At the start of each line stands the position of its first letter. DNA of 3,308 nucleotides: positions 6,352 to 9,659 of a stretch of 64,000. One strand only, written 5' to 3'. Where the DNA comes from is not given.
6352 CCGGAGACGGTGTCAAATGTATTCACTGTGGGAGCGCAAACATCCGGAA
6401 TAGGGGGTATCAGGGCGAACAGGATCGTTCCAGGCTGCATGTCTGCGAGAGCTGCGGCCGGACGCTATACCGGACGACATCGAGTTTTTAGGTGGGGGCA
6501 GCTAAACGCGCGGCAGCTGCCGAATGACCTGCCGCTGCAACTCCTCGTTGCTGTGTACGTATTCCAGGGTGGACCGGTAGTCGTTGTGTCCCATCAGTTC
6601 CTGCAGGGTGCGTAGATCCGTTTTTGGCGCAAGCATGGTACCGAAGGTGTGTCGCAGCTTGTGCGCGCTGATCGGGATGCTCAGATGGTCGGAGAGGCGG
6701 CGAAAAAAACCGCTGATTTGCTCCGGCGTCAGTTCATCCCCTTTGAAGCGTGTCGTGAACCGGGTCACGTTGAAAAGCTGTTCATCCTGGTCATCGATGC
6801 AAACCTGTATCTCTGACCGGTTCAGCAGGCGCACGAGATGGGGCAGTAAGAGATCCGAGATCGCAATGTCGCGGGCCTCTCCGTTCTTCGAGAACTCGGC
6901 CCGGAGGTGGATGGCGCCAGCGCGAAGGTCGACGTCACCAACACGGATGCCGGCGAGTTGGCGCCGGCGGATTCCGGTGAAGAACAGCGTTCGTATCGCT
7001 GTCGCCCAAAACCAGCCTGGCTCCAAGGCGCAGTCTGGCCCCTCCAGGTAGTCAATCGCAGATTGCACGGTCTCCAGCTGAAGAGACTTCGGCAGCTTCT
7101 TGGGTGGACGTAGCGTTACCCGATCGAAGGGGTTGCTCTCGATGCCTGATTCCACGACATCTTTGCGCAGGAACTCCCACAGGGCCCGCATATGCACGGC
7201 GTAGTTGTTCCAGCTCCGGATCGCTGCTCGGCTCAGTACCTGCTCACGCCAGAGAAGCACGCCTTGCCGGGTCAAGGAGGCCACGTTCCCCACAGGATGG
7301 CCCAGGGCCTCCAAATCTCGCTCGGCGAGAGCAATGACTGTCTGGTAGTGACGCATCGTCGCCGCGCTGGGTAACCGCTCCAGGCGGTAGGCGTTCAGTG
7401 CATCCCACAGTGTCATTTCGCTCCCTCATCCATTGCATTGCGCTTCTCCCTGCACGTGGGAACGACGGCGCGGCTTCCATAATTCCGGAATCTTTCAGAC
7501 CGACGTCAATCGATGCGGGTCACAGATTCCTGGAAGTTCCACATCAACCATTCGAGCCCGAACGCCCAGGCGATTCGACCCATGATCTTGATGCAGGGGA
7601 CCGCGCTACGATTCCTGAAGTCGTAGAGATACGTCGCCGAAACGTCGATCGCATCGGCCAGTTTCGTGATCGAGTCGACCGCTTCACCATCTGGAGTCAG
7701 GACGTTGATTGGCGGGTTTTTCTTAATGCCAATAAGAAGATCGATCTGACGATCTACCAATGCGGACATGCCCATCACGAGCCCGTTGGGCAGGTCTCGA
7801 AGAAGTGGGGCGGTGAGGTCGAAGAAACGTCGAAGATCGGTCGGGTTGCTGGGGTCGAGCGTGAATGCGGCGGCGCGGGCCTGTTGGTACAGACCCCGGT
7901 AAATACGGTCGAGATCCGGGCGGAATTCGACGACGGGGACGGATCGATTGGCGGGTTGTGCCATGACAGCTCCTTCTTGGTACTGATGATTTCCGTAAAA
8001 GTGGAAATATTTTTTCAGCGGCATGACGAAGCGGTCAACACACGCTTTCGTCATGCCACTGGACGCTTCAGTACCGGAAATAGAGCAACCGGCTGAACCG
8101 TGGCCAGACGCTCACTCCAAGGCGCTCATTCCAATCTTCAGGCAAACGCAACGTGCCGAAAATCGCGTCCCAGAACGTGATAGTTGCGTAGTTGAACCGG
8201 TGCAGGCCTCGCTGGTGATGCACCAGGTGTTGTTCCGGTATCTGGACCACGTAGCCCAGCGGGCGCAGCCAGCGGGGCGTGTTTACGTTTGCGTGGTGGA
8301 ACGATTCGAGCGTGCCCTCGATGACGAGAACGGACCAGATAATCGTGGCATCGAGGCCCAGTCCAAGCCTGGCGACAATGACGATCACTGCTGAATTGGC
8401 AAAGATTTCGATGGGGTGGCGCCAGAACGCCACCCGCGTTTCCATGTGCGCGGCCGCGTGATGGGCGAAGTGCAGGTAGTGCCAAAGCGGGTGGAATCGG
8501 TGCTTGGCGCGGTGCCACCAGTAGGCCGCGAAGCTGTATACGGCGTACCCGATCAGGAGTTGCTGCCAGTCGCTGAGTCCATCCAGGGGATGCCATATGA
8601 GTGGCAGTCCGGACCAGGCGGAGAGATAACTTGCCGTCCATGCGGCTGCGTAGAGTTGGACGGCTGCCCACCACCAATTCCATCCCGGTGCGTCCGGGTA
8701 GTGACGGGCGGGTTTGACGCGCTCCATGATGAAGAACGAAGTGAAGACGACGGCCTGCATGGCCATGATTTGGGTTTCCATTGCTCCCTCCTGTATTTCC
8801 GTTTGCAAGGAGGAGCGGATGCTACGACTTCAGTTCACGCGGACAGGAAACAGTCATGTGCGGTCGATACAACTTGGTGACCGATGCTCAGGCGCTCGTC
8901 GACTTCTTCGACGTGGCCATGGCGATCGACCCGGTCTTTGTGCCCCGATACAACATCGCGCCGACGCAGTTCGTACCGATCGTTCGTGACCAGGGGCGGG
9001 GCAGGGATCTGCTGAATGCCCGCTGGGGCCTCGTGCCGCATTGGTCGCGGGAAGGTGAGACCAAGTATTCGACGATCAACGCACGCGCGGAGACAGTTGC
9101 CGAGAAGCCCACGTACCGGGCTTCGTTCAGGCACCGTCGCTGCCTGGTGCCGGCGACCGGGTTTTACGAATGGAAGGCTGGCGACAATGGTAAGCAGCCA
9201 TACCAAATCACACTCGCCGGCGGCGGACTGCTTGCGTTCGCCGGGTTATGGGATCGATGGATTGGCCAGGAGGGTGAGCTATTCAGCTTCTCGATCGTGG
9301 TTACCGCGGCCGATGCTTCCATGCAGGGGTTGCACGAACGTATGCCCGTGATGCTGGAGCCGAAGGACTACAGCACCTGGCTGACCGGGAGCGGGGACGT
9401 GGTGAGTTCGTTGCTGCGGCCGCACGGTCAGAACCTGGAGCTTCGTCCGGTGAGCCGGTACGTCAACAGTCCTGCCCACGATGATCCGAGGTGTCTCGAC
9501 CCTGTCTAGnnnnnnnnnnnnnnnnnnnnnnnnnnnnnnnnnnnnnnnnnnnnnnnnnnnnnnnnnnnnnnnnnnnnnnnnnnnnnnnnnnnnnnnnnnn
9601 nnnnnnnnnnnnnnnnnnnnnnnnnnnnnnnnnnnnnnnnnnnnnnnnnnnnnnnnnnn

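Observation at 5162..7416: FimB/FimE-type invertase, a second tyrosine integrase and a Zn-ribbon protein flanking the low-GC operon: a possible phase-variable switch or nested integrative element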

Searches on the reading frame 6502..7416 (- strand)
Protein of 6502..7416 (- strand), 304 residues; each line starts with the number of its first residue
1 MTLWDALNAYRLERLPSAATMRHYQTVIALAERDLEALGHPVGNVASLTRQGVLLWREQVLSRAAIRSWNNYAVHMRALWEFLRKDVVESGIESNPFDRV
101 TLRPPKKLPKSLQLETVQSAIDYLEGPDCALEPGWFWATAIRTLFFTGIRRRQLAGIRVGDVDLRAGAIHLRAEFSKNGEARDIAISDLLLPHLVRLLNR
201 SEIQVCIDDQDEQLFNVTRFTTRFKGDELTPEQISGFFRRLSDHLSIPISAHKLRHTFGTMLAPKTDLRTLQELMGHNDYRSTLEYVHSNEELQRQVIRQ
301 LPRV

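Call 4: search_protein_families(library=pfam, proteins=[window:6502-7416:-], max_evalue=0.01)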
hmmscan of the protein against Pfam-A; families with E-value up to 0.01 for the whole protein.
window:6502-7416:- (304 aa): 1 family
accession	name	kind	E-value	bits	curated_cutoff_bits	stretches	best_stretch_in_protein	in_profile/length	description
PF00589.27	Phage_integrase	-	2.9e-22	79.7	27.1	1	140-291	27-170/172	Phage integrase family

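Call 6: search_protein_families(library=ncbifam, proteins=[window:6502-7416:-], max_evalue=0.01)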
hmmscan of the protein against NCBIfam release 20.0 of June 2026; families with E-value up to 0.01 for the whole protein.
window:6502-7416:- (304 aa): 10 families
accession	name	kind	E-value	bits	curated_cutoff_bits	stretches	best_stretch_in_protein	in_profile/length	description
TIGR02224.1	recomb_XerC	equivalog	8.6e-24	84.4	335.15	1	10-297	7-285/295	tyrosine recombinase XerC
NF040815.2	recomb_XerA_Arch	equivalog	2.2e-21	76.6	220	1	17-292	13-257/263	site-specific tyrosine recombinase/integron integrase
NF001399.0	PRK00283.1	subfamily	7.2e-19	68.1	279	1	7-300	13-294/300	tyrosine recombinase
TIGR02225.1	recomb_XerD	equivalog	2.9e-18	66.2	329.6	1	9-301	6-287/290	site-specific tyrosine recombinase XerD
NF003462.0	PRK05084.1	equivalog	1.3e-15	57.1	267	1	140-301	199-356/360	tyrosine recombinase XerS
TIGR02249.1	integrase_gron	subfamily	1.3e-14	54.3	265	2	244-299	254-310/315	integron integrase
NF002331.0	PRK01287.1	subfamily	6.9e-13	48.3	371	1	74-288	105-311/365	site-specific tyrosine recombinase XerC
NF011946.0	PRK15417.1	equivalog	9.7e-08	31.5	435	1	245-288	270-314/337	integron integrase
NF007370.0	PRK09870.1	subfamily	1.2e-06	28.3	221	1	144-291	41-181/200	tyrosine-type DNA invertase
NF007371.0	PRK09871.1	subfamily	0.00065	19.3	222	1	250-290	134-175/198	tyrosine-type DNA invertase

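Call 7: search_protein_families(library=padloc, proteins=[window:6502-7416:-], max_evalue=0.01)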
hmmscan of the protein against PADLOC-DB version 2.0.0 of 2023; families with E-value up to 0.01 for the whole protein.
window:6502-7416:- (304 aa): 0 families

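Call 41: find_homologous_proteins(query=window:6502-7416:-, max_evalue=1e-10)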
Query window:6502-7416:- (304 aa): 18 proteins with E <= 1e-10 among 3517 candidates.
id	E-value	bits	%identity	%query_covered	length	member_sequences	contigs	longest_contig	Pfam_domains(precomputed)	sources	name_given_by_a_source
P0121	7.1e-201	684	100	100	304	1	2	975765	PF00589.28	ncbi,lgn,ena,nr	ncbi:MAG: site-specific integrase [Gammaproteobacteria bacterium]|nr:site-specific integrase [Gammap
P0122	2.7e-172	590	85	100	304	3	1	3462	PF00589.28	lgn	-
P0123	6.9e-83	296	48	99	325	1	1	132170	PF00589.28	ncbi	-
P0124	3.0e-73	265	46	98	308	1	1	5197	PF00589.28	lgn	-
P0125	3.1e-65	238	43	99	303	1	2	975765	PF00589.28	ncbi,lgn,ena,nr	ncbi:MAG: site-specific integrase [Gammaproteobacteria bacterium]|nr:site-specific integrase [Gammap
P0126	7.3e-64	234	42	96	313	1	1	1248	PF00589.28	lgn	-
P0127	2.7e-52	196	41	95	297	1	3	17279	PF00589.28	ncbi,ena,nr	ncbi:MAG: site-specific integrase [Chromatiales bacterium]|nr:site-specific integrase [Chromatiales 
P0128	6.4e-52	195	37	99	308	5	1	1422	PF00589.28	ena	-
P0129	1.6e-44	170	34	99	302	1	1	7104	PF00589.28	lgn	-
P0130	2.1e-43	167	36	98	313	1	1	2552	PF00589.28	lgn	-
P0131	1.9e-40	157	36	96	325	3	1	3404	PF00589.28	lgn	-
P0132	5.6e-40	155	31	98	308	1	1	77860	PF00589.28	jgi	jgi:integrase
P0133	4.0e-12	64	29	85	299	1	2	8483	PF00589.28,PF02899.24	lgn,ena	-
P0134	8.5e-12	63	29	82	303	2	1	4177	PF00589.28,PF02899.24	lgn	-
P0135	1.0e-11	63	28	96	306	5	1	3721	PF00589.28,PF02899.24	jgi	jgi:integrase/recombinase XerC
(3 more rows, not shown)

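Call 42: find_encoding_contigs(protein=P0125, flank=8000, max_places=2)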
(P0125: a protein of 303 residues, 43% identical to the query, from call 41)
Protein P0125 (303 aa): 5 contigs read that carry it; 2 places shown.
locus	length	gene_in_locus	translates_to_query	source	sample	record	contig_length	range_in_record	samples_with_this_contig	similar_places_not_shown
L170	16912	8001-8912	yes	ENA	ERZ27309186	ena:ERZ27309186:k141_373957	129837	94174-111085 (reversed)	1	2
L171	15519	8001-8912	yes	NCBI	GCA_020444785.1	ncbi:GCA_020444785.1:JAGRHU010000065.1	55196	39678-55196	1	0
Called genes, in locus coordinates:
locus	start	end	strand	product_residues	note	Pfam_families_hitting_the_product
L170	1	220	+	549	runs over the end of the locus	-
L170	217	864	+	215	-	PF13183:Fer4_8 (faint), PF13187:Fer4_9 (faint), PF00037:Fer4 (faint), PF12797:Fer4_2 (faint), PF12837:Fer4_6 (faint), PF12838:Fer4_7 (weak), PF13237:Fer4_10 (faint)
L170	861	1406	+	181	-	PF02036:SCP2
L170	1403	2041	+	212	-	PF13489:Methyltransf_23 (weak), PF08242:Methyltransf_12 (weak), PF13649:Methyltransf_25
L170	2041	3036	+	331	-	PF01136:Peptidase_U32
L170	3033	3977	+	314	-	PF01136:Peptidase_U32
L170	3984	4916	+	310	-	PF04055:Radical_SAM, PF16199:Radical_SAM_C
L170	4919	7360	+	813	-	PF03190:Thioredox_DsbH, PF13098:Thioredoxin_2, PF13899:Thioredoxin_7, PF11412:DsbD_N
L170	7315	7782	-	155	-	PF13589:HATPase_c_3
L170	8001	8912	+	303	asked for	PF00589:Phage_integrase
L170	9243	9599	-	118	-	PF13411:MerR_1, PF00376:MerR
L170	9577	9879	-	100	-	PF00216:Bac_DNA_binding, PF18291:HU-HIG (weak)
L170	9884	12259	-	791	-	PF01588:tRNA_bind, PF03483:B3_4, PF03484:B5, PF17759:tRNA_synthFbeta, PF03147:FDX-ACB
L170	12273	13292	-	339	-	PF02912:Phe_tRNA-synt_N, PF01409:tRNA-synt_2d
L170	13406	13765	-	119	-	PF00453:Ribosomal_L20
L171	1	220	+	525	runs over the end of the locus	-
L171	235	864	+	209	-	PF13187:Fer4_9 (faint), PF00037:Fer4 (faint), PF12797:Fer4_2 (faint), PF12837:Fer4_6 (faint), PF13237:Fer4_10 (faint), PF12838:Fer4_7 (weak)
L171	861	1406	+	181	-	PF02036:SCP2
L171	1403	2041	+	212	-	PF13489:Methyltransf_23 (weak), PF08242:Methyltransf_12 (weak), PF13649:Methyltransf_25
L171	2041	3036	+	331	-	PF01136:Peptidase_U32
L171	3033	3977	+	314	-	PF01136:Peptidase_U32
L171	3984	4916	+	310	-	PF04055:Radical_SAM, PF16199:Radical_SAM_C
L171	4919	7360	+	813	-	PF03190:Thioredox_DsbH, PF13098:Thioredoxin_2, PF13899:Thioredoxin_7, PF11412:DsbD_N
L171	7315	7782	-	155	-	PF13589:HATPase_c_3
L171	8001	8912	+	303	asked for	PF00589:Phage_integrase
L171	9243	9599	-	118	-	PF13411:MerR_1, PF00376:MerR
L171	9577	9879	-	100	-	PF00216:Bac_DNA_binding, PF18291:HU-HIG (weak)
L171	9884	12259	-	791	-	PF01588:tRNA_bind, PF03483:B3_4, PF03484:B5, PF17759:tRNA_synthFbeta, PF03147:FDX-ACB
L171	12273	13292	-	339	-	PF02912:Phe_tRNA-synt_N, PF01409:tRNA-synt_2d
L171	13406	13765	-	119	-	PF00453:Ribosomal_L20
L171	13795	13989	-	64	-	PF01632:Ribosomal_L35p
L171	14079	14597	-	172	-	PF05198:IF3_N, PF00707:IF3_C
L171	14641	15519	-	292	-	PF00587:tRNA-synt_2b, PF03129:HGTP_anticodon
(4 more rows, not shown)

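Call 43: find_encoding_contigs(protein=P0123, flank=8000, max_places=2)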
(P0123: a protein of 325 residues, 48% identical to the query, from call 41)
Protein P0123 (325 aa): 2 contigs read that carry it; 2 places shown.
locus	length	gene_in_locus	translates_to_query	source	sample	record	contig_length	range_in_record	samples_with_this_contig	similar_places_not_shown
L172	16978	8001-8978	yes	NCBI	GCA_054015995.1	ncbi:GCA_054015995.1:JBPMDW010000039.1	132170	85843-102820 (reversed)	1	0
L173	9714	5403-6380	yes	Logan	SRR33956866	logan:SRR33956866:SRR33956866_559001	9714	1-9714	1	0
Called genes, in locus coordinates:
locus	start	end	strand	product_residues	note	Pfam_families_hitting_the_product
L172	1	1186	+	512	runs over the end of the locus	-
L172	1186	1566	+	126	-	-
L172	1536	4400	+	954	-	PF11130:TraC_F_IV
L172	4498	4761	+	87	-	PF02599:CsrA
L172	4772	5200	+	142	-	PF07511:DUF1525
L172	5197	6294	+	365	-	PF06834:TraU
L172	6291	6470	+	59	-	-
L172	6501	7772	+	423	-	-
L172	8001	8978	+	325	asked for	PF00589:Phage_integrase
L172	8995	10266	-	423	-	PF22560:GMT-wHTH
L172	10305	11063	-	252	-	PF07505:DUF5131, PF17338:GP88 (weak)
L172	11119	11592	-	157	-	-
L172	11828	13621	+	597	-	PF07514:TraI_2, PF07515:TraI_2_C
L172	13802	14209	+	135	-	-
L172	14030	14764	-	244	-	-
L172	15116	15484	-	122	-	PF00355:Rieske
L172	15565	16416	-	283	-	PF00294:PfkB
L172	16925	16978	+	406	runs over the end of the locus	PF07690:MFS_1, PF13000:Acatn, PF07690:MFS_1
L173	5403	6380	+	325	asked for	PF00589:Phage_integrase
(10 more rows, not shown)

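Call 44: find_encoding_contigs(protein=P0127, flank=8000, max_places=2)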
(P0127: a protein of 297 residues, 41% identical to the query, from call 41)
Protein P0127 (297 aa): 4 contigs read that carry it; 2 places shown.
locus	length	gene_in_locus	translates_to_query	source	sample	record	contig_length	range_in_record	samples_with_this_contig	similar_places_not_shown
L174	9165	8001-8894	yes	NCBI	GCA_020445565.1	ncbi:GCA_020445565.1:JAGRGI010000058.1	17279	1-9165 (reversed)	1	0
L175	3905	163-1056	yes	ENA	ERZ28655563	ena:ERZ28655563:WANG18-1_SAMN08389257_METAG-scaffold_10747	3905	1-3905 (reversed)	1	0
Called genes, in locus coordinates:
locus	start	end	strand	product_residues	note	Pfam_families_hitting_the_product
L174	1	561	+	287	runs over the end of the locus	PF08401:ArdcN, PF18818:MPTase-PolyVal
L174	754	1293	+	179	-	PF04002:RadC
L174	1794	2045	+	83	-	-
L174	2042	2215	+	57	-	-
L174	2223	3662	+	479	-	PF13245:AAA_19 (weak), PF01443:Viral_helicase1 (faint), PF00580:UvrD-helicase, PF13361:UvrD_C, PF13538:UvrD_C_2 (weak)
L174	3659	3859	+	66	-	-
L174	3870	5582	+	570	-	PF07514:TraI_2, PF07515:TraI_2_C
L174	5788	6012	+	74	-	-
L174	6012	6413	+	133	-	PF01850:PIN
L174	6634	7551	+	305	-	PF08668:HDOD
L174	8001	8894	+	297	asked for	PF00589:Phage_integrase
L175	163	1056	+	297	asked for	PF00589:Phage_integrase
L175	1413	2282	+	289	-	PF10609:ParA, PF01656:CbiA, PF02374:ArsA_ATPase (weak), PF06564:CBP_BcsQ (weak), PF09140:MipZ (faint), PF13614:AAA_31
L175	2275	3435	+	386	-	-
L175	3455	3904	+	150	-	?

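Call 45: find_encoding_contigs(protein=P0132, flank=8000, max_places=2)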
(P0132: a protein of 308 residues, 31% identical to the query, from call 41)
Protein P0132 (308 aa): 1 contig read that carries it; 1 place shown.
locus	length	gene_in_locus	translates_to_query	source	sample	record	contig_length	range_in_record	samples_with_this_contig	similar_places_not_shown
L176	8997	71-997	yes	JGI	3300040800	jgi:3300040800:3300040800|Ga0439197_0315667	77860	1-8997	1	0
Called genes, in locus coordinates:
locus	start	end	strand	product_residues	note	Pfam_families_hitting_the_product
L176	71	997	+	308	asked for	PF00589:Phage_integrase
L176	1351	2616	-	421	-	PF04143:Sulf_transp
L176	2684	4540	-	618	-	PF02463:SMC_N, PF13175:AAA_15 (faint), PF13476:AAA_23, PF13304:AAA_21 (faint)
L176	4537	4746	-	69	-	-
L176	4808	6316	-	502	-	PF13541:ChlI, PF00158:Sigma54_activat (weak), PF01078:Mg_chelatase, PF00004:AAA (faint), PF07728:AAA_5, PF00493:MCM (weak), PF13335:Mg_chelatase_C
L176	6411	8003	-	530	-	PF00561:Abhydrolase_1, PF08386:Abhydrolase_4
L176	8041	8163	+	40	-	-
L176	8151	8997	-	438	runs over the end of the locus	PF00909:Ammonium_transp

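Call 47: find_encoding_contigs(protein=P0122, flank=8000, max_places=2)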
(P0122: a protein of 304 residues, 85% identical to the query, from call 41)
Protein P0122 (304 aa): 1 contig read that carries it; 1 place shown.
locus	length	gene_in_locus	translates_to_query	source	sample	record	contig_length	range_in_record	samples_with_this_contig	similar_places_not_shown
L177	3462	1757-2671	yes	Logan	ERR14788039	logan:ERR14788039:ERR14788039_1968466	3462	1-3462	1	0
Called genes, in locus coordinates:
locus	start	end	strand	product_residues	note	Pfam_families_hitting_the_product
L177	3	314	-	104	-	?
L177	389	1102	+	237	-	PF04116:FA_hydroxylase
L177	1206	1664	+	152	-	-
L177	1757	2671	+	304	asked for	PF00589:Phage_integrase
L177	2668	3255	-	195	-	PF00589:Phage_integrase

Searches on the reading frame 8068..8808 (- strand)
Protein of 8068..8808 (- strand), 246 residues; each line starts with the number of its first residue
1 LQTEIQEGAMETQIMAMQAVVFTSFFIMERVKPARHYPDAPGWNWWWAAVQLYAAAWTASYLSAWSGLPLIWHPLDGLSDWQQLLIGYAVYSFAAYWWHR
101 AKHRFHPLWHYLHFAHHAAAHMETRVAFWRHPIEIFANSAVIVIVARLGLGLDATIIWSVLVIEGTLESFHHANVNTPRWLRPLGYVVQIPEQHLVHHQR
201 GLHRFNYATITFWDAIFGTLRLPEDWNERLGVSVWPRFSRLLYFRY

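Call 4: search_protein_families(library=pfam, proteins=[window:8068-8808:-], max_evalue=0.01)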
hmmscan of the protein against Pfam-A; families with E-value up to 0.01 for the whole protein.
window:8068-8808:- (246 aa): 1 family
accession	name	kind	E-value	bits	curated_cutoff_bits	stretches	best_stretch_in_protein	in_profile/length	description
PF04116.19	FA_hydroxylase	-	7.1e-21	75.4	31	1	85-219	2-132/132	Fatty acid hydroxylase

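Call 6: search_protein_families(library=ncbifam, proteins=[window:8068-8808:-], max_evalue=0.01)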
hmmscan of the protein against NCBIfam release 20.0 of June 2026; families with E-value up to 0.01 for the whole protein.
window:8068-8808:- (246 aa): 0 families

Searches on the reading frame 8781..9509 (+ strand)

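Call 4: search_protein_families(library=pfam, proteins=[window:8781-9509:+], max_evalue=0.01)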
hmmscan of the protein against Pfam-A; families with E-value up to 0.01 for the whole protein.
window:8781-9509:+ (242 aa): 1 family
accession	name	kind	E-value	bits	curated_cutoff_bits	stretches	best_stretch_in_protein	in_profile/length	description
PF02586.19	SRAP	-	1.3e-68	231.1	27.1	1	26-231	1-214/214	SOS response associated peptidase (SRAP)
